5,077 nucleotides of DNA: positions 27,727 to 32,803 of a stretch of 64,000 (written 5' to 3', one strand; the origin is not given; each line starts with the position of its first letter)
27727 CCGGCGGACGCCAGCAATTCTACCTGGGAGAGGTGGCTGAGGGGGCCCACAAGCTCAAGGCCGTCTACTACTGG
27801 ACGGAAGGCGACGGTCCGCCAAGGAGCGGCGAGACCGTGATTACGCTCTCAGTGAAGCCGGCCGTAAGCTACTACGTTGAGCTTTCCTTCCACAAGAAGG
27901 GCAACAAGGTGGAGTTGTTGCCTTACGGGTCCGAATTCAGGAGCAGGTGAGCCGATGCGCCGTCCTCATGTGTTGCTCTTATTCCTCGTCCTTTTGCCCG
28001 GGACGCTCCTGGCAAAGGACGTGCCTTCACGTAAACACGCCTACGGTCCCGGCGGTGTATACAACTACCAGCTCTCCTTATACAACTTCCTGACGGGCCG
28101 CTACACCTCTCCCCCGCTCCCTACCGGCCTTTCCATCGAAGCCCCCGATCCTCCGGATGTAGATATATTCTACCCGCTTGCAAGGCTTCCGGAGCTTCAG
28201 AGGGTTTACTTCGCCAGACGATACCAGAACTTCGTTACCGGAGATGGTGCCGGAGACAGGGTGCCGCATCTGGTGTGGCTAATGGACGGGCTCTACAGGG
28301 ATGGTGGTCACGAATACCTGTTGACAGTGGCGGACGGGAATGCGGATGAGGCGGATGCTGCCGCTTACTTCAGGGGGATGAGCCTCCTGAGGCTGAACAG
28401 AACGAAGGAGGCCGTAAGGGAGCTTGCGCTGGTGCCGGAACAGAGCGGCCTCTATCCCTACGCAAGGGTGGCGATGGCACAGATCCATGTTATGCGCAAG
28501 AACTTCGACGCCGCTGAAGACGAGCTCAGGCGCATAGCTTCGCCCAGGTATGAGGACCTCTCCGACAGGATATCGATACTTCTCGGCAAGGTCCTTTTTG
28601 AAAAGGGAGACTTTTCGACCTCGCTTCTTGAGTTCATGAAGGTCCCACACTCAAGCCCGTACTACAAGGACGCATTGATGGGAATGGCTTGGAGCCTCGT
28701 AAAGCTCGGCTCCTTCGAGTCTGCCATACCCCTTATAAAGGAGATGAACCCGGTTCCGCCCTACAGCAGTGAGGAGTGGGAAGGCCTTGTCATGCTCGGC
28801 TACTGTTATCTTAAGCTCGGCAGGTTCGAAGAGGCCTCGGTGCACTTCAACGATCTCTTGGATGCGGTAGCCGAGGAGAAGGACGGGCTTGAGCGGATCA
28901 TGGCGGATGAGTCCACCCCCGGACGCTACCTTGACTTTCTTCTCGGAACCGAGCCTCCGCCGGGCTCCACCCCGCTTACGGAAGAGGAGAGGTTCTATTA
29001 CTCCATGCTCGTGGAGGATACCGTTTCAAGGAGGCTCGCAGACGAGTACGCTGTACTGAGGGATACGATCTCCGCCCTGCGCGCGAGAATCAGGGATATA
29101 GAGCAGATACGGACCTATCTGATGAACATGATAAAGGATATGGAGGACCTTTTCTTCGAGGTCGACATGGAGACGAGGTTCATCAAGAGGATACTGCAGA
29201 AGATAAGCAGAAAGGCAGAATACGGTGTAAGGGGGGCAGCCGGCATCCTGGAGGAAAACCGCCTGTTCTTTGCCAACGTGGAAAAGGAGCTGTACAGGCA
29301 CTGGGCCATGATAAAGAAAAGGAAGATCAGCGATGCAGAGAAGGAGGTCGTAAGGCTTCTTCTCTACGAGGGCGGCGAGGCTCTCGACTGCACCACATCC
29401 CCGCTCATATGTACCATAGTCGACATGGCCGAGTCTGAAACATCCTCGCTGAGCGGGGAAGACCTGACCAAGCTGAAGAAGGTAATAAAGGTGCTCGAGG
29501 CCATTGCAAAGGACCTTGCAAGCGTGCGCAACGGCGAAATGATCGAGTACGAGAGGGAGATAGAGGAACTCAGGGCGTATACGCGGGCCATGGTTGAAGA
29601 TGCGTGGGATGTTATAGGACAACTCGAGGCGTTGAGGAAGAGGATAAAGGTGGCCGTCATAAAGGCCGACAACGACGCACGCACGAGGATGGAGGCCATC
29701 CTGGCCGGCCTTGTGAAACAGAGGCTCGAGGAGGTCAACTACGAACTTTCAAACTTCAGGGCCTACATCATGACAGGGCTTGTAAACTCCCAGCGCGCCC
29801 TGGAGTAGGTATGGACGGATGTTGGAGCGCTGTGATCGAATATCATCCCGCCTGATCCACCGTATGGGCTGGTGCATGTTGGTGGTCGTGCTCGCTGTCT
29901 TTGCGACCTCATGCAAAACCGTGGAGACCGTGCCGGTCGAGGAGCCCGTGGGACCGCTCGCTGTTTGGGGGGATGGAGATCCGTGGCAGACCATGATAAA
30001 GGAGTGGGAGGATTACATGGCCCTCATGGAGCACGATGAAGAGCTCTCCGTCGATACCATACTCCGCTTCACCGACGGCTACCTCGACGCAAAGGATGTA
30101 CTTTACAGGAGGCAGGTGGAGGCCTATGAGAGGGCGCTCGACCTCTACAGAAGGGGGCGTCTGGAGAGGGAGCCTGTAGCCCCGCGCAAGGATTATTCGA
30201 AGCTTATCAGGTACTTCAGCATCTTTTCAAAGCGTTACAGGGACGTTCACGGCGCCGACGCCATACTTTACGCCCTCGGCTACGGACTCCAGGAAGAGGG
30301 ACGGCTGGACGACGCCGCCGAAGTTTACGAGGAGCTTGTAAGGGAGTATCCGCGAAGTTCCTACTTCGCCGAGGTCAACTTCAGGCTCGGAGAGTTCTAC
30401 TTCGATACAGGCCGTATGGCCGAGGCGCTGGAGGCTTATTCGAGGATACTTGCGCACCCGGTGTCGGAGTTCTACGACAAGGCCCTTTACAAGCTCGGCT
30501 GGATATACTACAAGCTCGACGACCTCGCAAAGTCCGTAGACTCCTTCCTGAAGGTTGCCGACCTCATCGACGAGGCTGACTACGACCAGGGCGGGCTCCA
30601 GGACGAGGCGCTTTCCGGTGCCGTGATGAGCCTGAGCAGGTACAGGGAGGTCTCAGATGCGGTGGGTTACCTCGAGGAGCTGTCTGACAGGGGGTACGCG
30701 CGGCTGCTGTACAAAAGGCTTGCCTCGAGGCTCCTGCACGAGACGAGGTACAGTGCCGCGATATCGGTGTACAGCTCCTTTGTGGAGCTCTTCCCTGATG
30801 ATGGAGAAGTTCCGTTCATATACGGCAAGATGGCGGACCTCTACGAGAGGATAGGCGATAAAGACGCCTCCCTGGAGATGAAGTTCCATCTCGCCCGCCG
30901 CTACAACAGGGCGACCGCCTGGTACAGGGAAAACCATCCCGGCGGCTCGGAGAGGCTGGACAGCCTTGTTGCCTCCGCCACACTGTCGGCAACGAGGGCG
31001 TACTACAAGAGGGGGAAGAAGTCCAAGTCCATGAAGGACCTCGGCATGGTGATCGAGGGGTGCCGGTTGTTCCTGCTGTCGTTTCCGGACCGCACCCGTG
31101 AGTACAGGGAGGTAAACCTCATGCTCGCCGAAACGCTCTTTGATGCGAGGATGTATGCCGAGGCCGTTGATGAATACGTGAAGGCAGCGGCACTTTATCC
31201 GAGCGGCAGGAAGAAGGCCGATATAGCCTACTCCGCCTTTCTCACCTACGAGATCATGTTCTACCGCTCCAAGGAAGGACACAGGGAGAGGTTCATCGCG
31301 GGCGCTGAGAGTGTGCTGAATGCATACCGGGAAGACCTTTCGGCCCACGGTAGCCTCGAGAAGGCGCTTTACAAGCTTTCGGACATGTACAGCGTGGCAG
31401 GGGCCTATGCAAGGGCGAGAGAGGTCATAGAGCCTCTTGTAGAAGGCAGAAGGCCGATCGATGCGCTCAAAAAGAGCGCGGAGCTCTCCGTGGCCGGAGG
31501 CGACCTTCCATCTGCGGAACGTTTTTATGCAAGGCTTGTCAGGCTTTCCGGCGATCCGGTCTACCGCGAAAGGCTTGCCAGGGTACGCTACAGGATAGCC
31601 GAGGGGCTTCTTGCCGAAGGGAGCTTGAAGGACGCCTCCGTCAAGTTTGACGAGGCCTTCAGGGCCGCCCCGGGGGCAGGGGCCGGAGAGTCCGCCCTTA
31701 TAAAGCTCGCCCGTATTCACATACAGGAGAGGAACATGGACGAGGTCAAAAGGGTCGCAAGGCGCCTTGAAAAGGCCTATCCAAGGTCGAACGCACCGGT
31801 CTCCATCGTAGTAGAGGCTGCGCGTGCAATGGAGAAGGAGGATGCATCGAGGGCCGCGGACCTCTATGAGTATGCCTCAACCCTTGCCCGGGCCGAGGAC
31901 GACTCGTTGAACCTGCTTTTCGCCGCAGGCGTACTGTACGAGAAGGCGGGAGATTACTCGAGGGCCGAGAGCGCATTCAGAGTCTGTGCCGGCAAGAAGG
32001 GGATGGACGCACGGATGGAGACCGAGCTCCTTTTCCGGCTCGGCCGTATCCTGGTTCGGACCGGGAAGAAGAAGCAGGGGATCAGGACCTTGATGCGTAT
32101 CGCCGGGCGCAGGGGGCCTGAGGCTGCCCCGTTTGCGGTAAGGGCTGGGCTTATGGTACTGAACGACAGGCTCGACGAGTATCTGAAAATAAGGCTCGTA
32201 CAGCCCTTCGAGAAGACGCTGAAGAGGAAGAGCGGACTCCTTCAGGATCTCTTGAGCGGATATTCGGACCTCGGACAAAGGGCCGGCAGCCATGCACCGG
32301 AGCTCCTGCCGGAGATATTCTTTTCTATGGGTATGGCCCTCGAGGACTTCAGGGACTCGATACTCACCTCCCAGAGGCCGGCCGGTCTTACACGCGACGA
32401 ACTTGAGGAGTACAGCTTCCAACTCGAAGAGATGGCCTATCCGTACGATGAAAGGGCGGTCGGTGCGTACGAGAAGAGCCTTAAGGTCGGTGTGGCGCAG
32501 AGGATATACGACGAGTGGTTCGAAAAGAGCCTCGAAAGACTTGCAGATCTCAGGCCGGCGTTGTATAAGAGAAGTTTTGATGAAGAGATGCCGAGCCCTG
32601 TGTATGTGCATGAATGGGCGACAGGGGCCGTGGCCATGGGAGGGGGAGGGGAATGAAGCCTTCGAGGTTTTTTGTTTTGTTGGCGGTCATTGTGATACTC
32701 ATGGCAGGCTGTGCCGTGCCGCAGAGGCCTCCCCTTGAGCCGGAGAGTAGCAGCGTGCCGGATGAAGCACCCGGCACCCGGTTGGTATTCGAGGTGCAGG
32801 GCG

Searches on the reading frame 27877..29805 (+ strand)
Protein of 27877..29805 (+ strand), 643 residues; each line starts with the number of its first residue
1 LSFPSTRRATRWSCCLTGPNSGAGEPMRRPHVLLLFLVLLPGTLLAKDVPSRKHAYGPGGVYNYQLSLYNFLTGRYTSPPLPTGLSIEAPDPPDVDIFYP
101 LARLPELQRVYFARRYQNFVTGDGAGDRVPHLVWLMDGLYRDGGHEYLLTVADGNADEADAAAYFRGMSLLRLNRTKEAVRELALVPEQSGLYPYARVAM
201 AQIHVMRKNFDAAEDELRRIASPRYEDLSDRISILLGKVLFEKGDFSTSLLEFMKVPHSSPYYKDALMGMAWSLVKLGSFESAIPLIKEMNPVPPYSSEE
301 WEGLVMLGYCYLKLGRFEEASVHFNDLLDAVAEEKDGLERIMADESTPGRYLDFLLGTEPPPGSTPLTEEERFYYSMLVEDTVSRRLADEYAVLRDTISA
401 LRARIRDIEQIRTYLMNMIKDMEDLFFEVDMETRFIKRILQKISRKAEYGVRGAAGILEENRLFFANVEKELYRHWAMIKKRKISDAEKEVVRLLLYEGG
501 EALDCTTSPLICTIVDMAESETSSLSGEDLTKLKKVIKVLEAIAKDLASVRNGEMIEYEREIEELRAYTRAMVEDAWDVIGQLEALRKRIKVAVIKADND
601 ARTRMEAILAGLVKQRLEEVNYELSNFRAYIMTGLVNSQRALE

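Call 58: search_protein_families(library=pfam, proteins=[window:27877-29805:+], max_evalue=0.00001)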
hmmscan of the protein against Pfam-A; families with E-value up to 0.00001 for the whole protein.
window:27877-29805:+ (643 aa): 5 families
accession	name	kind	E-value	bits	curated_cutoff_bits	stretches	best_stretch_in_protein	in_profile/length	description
PF14559.12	TPR_19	-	1.2e-10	42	25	0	171-222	2-53/68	Tetratricopeptide repeat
PF07719.23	TPR_2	-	7.9e-10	38.5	27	0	302-328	2-28/34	Tetratricopeptide repeat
PF13428.12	TPR_14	-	6.6e-08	32.9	23.5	0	302-334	2-34/44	Tetratricopeptide repeat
PF13432.12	TPR_16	-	3.6e-07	31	32.7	0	270-321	3-51/65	Tetratricopeptide repeat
PF00515.34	TPR_1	-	1.9e-06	27.8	27.8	0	304-325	4-25/34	Tetratricopeptide repeat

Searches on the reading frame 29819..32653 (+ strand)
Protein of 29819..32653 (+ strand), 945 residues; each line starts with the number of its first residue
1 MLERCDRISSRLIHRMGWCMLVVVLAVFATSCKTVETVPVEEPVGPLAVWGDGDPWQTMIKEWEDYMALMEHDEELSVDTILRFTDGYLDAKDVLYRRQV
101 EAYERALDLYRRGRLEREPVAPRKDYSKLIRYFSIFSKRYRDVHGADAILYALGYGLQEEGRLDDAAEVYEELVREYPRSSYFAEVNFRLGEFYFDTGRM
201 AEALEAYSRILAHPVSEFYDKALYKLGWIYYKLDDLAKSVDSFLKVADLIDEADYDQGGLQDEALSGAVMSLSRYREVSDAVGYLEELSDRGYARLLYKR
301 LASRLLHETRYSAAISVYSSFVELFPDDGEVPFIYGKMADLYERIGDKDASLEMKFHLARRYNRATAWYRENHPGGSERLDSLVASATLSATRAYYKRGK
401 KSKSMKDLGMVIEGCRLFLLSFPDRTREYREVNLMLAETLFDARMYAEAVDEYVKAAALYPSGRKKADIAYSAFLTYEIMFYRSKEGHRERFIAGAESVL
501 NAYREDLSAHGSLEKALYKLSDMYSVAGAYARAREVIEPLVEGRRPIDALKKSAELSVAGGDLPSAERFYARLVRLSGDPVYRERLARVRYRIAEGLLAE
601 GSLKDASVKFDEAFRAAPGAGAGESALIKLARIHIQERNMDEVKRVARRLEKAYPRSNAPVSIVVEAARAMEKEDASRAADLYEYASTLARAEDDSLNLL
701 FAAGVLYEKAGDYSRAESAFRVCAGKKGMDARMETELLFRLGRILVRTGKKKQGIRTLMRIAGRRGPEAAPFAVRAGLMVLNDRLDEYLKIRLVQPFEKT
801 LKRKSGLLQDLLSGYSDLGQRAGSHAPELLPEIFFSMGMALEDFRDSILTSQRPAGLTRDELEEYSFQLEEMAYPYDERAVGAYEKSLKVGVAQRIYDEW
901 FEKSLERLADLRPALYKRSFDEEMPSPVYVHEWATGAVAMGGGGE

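Call 58: search_protein_families(library=pfam, proteins=[window:29819-32653:+], max_evalue=0.00001)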
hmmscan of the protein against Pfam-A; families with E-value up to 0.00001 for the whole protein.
window:29819-32653:+ (945 aa): 8 families
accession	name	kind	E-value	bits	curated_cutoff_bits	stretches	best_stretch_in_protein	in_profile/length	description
PF07719.23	TPR_2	-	5e-20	70.4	27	0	149-179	3-33/34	Tetratricopeptide repeat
PF13174.12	TPR_6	-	6.1e-19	67.8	26.3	0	150-180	3-33/33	Tetratricopeptide repeat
PF13428.12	TPR_14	-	1.1e-18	66.3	23.5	0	148-181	2-35/44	Tetratricopeptide repeat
PF14559.12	TPR_19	-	2.2e-17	63.6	25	1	159-212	3-53/68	Tetratricopeptide repeat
PF13181.12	TPR_8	-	2.7e-14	52.5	25.7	0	221-249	2-30/34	Tetratricopeptide repeat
PF00515.34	TPR_1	-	5e-10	39.2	27.8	0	185-212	2-29/34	Tetratricopeptide repeat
PF13432.12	TPR_16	-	1.1e-09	39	32.7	1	151-211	1-58/65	Tetratricopeptide repeat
PF13424.12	TPR_12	-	5.4e-07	30.1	30.1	0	184-247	3-72/77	Tetratricopeptide repeat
